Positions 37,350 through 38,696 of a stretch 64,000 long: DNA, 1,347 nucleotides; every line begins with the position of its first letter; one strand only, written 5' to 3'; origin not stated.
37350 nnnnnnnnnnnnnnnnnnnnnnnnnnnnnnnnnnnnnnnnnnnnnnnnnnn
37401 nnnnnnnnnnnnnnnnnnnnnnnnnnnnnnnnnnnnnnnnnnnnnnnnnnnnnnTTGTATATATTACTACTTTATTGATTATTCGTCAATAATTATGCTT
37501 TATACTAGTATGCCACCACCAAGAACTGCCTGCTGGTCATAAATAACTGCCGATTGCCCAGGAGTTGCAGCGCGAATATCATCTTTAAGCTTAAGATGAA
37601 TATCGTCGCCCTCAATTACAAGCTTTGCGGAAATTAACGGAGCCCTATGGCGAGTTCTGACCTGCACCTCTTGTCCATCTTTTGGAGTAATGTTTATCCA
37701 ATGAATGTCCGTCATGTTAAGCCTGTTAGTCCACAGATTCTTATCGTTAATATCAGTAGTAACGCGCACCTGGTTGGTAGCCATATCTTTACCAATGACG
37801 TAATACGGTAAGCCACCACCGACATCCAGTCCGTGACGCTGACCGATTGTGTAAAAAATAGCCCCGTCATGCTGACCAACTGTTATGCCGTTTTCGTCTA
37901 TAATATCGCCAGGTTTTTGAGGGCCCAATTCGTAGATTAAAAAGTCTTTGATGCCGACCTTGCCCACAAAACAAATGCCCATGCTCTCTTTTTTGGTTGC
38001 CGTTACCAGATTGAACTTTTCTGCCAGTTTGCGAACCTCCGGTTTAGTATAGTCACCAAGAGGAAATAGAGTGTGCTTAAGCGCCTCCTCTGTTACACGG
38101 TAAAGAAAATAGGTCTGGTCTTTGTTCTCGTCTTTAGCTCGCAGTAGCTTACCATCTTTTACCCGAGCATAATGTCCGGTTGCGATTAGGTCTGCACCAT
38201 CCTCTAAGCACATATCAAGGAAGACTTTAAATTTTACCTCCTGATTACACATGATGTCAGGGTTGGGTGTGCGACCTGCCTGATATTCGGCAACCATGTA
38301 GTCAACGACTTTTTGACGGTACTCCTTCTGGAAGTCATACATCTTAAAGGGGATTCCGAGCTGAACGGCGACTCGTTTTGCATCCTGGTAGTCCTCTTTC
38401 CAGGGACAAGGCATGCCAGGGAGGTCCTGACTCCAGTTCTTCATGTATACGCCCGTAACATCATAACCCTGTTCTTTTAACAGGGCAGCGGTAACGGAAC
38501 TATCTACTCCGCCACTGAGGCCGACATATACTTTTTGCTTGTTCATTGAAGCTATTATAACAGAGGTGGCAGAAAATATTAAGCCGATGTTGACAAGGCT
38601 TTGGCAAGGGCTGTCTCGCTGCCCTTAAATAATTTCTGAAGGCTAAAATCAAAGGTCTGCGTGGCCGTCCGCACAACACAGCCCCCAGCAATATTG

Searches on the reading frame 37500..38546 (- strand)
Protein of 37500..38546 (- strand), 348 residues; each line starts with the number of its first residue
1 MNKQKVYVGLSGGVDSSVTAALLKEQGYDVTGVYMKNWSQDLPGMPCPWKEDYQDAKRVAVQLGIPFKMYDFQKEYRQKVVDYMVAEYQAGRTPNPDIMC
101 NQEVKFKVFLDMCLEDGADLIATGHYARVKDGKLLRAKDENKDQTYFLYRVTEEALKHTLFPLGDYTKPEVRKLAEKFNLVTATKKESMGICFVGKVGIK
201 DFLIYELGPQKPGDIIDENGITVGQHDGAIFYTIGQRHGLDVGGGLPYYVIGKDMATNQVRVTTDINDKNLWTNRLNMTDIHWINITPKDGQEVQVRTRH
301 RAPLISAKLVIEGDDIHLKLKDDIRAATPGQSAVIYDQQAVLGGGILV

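Call 42: search_protein_families(library=ncbifam, proteins=[window:37500-38546:-], max_evalue=0.00001)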
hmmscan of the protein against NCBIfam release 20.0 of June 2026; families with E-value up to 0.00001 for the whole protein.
window:37500-38546:- (348 aa): 6 families
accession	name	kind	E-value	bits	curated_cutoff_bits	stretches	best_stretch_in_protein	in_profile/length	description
NF001138.1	PRK00143.1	equivalog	4.4e-129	430.3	284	1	5-346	1-344/345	tRNA 2-thiouridine(34) synthase MnmA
TIGR00420.1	trmU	equivalog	1.9e-118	395.4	236.95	1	4-346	1-350/351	tRNA 2-thiouridine(34) synthase MnmA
NF011258.0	PRK14664.1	equivalog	1.1e-69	235.3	680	1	3-346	5-344/362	tRNA 2-thiouridine(34) synthase MnmA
NF011259.0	PRK14665.1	equivalog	1.6e-56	191.8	364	1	3-348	5-359/360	tRNA 2-thiouridine(34) synthase MnmA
NF010587.0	PRK13980.1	equivalog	3.8e-08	32.9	255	1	2-74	30-96/267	NAD+ synthase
TIGR00552.1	nadE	equivalog_domain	1.4e-07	31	63.65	1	3-78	22-92/251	NAD(+) synthase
